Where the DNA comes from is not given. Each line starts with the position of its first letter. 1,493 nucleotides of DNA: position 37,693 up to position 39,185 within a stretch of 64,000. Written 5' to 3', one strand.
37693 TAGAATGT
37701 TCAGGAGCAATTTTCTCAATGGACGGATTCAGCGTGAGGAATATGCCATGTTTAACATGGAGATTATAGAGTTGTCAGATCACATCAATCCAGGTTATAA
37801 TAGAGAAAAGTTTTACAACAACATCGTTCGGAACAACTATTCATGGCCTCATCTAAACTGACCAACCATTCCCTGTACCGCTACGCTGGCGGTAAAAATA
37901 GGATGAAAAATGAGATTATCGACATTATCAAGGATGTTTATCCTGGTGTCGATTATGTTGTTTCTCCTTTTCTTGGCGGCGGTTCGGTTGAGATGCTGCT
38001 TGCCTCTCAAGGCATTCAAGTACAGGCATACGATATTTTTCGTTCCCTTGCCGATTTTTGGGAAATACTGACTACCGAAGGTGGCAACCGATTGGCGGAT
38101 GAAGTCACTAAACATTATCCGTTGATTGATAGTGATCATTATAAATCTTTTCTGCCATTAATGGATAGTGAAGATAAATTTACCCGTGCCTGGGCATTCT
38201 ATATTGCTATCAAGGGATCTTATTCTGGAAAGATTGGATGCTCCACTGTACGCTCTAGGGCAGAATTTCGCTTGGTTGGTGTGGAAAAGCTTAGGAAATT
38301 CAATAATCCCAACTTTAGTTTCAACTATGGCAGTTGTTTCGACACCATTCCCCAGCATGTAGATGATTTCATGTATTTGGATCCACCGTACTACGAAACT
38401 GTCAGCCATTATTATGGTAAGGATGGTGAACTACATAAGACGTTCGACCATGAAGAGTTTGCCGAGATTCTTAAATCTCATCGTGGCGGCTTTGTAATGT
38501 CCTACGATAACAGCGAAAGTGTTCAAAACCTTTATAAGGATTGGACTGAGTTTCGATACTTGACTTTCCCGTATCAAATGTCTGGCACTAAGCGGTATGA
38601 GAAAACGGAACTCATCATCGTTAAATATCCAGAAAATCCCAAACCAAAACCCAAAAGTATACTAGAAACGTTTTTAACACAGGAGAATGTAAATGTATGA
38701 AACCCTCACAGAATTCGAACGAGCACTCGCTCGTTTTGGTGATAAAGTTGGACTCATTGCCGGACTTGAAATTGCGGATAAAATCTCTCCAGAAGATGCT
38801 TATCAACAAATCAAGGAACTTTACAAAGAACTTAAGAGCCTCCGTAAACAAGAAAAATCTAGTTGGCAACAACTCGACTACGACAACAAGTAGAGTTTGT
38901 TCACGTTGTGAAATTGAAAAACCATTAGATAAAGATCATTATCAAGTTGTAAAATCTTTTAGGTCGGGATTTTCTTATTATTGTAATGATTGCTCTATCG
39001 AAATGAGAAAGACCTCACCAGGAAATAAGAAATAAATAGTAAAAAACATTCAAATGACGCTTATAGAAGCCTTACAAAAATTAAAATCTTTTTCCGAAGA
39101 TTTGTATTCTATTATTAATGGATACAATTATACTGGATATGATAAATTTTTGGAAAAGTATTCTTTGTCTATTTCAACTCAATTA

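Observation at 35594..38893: GC-rich, translationally coupled helicase - HNH nuclease - Dam methyltransferase - small protein cassette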

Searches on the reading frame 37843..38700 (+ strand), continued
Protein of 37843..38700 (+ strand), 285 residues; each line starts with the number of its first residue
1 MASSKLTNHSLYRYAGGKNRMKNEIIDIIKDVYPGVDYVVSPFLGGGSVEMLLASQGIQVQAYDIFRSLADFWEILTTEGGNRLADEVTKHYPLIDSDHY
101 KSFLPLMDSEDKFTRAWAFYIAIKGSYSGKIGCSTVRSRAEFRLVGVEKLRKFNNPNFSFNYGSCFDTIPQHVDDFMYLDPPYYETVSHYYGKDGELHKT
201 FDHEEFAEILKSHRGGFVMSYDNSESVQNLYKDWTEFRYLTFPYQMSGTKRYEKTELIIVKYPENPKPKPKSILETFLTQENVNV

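Call 86: find_related_loci(query=A6, collection=genome_contigs, flank=6000)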
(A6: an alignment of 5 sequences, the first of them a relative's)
Query A6 (348 aa) in genome_contigs; peptide patterns used: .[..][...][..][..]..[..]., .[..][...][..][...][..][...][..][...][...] (x = any residue, [..] = any of these).
148 stretches matched a pattern, but none encodes a relative of the query by tblastn (E <= 1e-3).

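Call 87: find_related_loci(query=A6, collection=viral_contigs, flank=8000)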
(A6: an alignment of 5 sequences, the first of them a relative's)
Query A6 (348 aa) in viral_contigs; peptide patterns used: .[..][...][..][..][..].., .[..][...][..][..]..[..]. (x = any residue, [..] = any of these).
33 stretches matched a pattern; 1 encode a relative of the query (tblastn E <= 1e-3); 1 distinct loci.
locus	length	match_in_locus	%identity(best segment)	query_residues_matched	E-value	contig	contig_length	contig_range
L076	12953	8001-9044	99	1-348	0e+0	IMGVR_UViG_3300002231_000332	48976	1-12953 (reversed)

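Call 94: search_protein_families(library=pfam, alignment_id=A5, max_evalue=0.05)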
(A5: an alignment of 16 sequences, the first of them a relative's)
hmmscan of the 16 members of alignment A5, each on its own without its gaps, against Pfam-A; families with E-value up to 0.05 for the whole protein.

A. member 1, L015:3937-4983:+ (348 aa): 1 family
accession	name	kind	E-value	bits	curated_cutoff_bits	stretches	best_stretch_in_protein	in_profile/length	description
PF01844.29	HNH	-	0.019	15.5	21.4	1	124-159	1-37/47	HNH endonuclease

B. families by the number of members that match (of 16 scanned): 6 families
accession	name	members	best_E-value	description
PF13395.12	HNH_4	8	9.3e-05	HNH endonuclease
PF01844.29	HNH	5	0.0006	HNH endonuclease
PF14279.12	HNH_5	2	0.013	HNH endonuclease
PF12691.13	Phage_tail_terminator_6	1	0.019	Bacteriophage tail terminator protein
PF22822.1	MrpR_N_CB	1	0.028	MrpR, N-terminal core-binding domain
PF18863.6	AbiJ_NTD4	1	0.039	AbiJ N-terminal domain 4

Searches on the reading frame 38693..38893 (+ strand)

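Call 4: search_protein_families(library=pfam, proteins=[window:38693-38893:+], max_evalue=0.01)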
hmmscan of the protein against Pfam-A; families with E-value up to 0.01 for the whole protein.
window:38693-38893:+ (66 aa): 1 family
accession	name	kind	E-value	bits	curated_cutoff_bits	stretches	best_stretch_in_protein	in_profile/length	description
PF23856.1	DUF7219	-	1.8e-20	72.7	27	1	1-56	1-56/61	Family of unknown function (DUF7219)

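Call 5: search_protein_families(library=phrogs, proteins=[window:38693-38893:+], max_evalue=0.001)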
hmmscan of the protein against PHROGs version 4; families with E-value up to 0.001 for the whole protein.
window:38693-38893:+ (66 aa): 1 family
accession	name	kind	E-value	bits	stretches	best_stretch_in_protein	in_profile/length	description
phrog_765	-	unknown function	2.2e-19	70.4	1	1-56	1-56/60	-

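Call 20: search_protein_families(library=padloc, proteins=[window:38693-38893:+], max_evalue=0.01)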
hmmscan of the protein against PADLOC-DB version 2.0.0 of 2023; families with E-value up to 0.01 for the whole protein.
window:38693-38893:+ (66 aa): 0 families

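Call 21: search_protein_families(library=ncbifam, proteins=[window:38693-38893:+], max_evalue=0.01)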
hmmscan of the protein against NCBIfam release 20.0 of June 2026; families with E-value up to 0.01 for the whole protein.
window:38693-38893:+ (66 aa): 0 families

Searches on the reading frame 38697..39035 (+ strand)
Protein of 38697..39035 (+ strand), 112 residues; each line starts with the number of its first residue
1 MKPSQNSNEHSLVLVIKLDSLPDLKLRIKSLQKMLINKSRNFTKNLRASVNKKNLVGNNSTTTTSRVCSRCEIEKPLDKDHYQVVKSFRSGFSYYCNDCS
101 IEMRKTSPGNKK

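Call 4: search_protein_families(library=pfam, proteins=[window:38697-39035:+], max_evalue=0.01)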
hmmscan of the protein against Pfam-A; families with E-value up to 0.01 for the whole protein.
window:38697-39035:+ (112 aa): 0 families

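Call 5: search_protein_families(library=phrogs, proteins=[window:38697-39035:+], max_evalue=0.001)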
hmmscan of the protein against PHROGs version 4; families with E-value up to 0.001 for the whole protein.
window:38697-39035:+ (112 aa): 3 families
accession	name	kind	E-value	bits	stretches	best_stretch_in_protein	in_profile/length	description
phrog_1035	-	DNA, RNA and nucleotide metabolism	0.00016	22.7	1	40-105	39-101/271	endonuclease VII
phrog_2255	-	DNA, RNA and nucleotide metabolism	0.00023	21.7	1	39-107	26-92/211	HNH endonuclease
phrog_4723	-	DNA, RNA and nucleotide metabolism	0.00036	21.8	1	64-102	16-57/76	endonuclease VII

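Call 20: search_protein_families(library=padloc, proteins=[window:38697-39035:+], max_evalue=0.01)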
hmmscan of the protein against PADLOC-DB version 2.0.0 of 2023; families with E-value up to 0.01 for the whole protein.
window:38697-39035:+ (112 aa): 0 families

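Call 21: search_protein_families(library=ncbifam, proteins=[window:38697-39035:+], max_evalue=0.01)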
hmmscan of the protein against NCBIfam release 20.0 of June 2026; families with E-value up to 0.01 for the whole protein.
window:38697-39035:+ (112 aa): 0 families
